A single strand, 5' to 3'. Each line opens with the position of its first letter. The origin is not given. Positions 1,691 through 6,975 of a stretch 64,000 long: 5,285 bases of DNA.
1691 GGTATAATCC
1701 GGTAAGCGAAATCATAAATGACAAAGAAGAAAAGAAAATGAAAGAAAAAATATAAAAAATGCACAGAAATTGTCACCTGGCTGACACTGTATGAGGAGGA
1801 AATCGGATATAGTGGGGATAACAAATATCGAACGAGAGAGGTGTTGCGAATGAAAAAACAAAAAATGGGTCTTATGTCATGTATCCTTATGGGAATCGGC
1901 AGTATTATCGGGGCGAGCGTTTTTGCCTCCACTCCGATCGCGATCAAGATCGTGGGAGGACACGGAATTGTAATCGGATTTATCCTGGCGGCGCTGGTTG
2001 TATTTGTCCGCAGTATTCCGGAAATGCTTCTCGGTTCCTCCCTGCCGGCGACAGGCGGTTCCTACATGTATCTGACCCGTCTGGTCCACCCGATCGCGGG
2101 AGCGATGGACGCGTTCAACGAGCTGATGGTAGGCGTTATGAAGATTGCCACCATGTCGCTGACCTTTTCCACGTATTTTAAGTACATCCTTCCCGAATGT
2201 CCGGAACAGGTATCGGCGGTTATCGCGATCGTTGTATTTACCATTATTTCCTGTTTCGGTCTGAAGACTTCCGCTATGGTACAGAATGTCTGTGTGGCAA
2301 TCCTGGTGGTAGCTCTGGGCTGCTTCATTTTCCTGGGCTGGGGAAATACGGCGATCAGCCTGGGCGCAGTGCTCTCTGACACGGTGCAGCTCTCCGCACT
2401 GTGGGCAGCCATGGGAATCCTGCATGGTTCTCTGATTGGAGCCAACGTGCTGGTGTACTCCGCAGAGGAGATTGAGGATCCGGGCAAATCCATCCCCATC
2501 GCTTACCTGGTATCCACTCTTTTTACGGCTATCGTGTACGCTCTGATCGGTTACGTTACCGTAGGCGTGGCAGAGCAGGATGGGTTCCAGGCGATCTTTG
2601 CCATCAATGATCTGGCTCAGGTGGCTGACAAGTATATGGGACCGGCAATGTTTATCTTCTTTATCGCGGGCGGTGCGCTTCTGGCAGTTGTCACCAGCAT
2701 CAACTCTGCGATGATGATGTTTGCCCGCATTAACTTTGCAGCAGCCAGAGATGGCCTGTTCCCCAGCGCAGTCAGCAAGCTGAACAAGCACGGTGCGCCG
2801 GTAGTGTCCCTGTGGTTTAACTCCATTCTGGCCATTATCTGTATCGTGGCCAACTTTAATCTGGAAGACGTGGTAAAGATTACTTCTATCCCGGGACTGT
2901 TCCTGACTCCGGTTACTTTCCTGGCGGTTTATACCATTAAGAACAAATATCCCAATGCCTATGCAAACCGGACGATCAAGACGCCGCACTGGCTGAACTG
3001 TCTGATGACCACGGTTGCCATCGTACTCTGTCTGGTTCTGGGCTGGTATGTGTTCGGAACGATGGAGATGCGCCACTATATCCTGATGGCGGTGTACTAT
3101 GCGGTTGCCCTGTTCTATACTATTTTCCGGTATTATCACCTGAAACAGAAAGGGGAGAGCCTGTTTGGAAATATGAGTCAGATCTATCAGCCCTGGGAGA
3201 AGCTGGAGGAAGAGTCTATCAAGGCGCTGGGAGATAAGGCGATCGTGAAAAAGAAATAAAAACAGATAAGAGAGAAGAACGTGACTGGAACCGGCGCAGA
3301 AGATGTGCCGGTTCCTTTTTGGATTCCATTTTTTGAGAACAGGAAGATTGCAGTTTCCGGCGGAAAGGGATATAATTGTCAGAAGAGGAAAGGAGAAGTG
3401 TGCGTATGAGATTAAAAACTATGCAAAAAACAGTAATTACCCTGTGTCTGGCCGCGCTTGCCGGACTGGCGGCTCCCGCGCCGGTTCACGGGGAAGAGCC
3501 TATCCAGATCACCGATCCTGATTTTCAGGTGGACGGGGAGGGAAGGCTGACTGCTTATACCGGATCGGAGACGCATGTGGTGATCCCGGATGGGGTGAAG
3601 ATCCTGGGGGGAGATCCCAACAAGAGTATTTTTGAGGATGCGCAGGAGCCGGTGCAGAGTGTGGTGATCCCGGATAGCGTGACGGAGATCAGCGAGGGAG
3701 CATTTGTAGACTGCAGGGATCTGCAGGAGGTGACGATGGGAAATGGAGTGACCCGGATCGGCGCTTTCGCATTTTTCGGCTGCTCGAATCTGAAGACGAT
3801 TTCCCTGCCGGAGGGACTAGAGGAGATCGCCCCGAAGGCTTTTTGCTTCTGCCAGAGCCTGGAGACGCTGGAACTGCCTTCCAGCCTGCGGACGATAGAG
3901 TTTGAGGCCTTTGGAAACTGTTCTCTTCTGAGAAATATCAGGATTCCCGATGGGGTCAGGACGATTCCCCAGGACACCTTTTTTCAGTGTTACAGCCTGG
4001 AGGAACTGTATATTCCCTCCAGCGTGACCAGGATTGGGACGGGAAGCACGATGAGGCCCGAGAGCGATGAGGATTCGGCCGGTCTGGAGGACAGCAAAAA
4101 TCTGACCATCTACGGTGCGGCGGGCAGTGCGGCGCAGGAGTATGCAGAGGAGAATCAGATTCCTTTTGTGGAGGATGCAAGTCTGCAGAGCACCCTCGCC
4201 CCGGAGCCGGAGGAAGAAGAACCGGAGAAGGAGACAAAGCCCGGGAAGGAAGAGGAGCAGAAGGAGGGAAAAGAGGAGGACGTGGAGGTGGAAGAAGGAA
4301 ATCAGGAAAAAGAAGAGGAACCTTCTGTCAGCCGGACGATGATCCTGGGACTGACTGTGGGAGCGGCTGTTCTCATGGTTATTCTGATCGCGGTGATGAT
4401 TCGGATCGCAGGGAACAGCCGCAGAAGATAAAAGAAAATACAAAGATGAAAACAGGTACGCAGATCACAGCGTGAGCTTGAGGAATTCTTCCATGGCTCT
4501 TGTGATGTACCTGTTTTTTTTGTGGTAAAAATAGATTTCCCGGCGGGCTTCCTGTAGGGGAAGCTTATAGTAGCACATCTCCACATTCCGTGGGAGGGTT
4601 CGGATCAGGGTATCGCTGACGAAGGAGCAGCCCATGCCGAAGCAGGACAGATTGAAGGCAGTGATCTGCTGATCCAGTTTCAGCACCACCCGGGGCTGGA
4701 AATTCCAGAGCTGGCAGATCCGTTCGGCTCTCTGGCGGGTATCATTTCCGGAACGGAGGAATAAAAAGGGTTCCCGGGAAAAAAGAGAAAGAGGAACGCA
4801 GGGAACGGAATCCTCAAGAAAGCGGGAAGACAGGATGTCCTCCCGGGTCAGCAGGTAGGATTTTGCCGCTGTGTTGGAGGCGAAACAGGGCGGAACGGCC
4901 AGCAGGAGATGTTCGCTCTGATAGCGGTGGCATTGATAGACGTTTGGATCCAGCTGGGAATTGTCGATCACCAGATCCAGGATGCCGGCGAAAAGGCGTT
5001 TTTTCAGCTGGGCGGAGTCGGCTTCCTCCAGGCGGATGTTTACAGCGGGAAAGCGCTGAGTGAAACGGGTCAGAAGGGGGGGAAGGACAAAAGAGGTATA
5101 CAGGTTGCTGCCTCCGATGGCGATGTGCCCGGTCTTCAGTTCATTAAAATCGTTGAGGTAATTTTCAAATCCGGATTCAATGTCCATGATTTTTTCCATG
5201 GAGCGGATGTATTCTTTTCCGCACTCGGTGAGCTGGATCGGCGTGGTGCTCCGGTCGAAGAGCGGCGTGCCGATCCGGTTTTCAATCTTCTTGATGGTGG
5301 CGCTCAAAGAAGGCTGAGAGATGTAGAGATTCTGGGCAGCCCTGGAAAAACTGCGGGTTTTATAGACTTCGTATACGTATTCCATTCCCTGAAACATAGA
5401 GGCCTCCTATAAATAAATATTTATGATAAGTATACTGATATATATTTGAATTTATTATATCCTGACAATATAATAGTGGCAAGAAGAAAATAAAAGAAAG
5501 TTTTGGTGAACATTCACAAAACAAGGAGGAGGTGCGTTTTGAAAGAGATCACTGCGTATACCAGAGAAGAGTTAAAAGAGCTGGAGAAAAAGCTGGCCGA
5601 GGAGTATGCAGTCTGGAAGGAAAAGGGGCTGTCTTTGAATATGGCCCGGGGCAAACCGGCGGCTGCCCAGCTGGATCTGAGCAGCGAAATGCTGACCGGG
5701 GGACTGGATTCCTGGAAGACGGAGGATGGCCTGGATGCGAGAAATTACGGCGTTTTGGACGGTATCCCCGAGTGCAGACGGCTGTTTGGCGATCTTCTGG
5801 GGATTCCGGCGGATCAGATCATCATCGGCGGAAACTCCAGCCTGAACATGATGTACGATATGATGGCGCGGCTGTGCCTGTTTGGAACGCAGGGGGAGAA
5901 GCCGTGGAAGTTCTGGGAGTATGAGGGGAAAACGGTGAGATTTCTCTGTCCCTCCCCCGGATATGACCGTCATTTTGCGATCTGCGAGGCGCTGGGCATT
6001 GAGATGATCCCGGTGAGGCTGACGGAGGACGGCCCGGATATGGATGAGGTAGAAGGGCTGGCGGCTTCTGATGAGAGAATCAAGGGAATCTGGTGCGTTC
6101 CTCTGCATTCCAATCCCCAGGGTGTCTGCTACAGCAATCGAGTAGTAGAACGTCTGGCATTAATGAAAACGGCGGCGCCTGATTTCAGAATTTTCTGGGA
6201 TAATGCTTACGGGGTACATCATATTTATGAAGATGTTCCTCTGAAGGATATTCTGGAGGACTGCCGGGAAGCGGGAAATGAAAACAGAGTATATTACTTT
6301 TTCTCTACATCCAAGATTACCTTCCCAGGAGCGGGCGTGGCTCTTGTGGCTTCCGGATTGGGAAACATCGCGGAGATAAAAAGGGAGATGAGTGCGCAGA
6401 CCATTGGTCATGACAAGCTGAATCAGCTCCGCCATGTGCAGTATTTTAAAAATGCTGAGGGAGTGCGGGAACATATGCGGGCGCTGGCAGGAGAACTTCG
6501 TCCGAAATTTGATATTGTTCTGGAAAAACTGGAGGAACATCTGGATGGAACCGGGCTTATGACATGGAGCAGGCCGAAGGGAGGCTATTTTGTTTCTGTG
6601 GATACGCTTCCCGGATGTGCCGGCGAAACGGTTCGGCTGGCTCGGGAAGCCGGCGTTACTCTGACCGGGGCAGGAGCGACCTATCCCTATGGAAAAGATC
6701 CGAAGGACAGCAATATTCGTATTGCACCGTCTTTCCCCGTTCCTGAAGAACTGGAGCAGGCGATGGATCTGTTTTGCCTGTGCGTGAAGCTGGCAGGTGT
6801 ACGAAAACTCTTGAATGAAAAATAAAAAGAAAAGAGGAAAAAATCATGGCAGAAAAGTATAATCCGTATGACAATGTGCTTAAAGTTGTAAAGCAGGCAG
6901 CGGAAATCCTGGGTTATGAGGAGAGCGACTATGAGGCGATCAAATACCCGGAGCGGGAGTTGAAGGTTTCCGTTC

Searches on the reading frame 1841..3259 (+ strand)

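Call 60: search_protein_families(library=pfam, proteins=[window:1841-3259:+], max_evalue=0.00001)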
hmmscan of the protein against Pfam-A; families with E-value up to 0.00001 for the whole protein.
window:1841-3259:+ (472 aa): 2 families
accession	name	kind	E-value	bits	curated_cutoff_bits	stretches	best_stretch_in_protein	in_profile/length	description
PF13520.12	AA_permease_2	-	1.7e-31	110.1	27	1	10-400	2-400/427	Amino acid permease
PF00324.27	AA_permease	-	5.4e-30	104.9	24.6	1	15-429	3-454/470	Amino acid permease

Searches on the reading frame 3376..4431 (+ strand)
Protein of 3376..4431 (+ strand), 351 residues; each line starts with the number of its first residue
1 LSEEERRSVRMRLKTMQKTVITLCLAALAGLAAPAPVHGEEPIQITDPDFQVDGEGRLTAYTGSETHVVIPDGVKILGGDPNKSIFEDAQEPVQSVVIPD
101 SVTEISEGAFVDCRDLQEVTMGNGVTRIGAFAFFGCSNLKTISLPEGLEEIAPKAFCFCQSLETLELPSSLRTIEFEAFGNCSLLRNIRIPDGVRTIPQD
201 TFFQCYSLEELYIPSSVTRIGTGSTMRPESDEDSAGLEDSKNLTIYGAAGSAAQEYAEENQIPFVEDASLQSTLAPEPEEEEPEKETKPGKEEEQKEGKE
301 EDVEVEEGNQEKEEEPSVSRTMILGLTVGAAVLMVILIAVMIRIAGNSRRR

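Call 60: search_protein_families(library=pfam, proteins=[window:3376-4431:+], max_evalue=0.00001)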
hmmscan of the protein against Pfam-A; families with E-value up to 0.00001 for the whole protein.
window:3376-4431:+ (351 aa): 2 families
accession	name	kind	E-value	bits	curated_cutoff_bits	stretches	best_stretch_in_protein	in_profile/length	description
PF13306.12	LRR_5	-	9.8e-58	194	27.7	2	103-222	1-117/127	BspA type Leucine rich repeat region (6 copies)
PF13855.12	LRR_8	-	1.6e-07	31.4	27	0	122-168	10-57/61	Leucine rich repeat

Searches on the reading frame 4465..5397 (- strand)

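Call 60: search_protein_families(library=pfam, proteins=[window:4465-5397:-], max_evalue=0.00001)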
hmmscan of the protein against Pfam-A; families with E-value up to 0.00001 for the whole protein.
window:4465-5397:- (310 aa): 2 families
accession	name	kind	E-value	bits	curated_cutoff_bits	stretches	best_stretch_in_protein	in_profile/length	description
PF03466.25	LysR_substrate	-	4.9e-29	101.7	28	1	87-308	3-203/209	LysR substrate binding domain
PF00126.33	HTH_1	-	6.8e-19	68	26.6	1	4-60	3-59/60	Bacterial regulatory helix-turn-helix protein, lysR family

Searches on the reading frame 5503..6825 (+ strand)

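Call 60: search_protein_families(library=pfam, proteins=[window:5503-6825:+], max_evalue=0.00001)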
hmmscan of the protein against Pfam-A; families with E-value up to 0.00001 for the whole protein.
window:5503-6825:+ (440 aa): 2 families
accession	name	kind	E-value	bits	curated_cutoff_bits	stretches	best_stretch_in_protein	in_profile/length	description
PF12897.13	Asp_aminotransf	-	4.8e-158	526.8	27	1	20-438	2-419/421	Aspartate amino-transferase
PF00155.27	Aminotran_1_2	-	6.6e-06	26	19.7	0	146-417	93-354/361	Aminotransferase class I and II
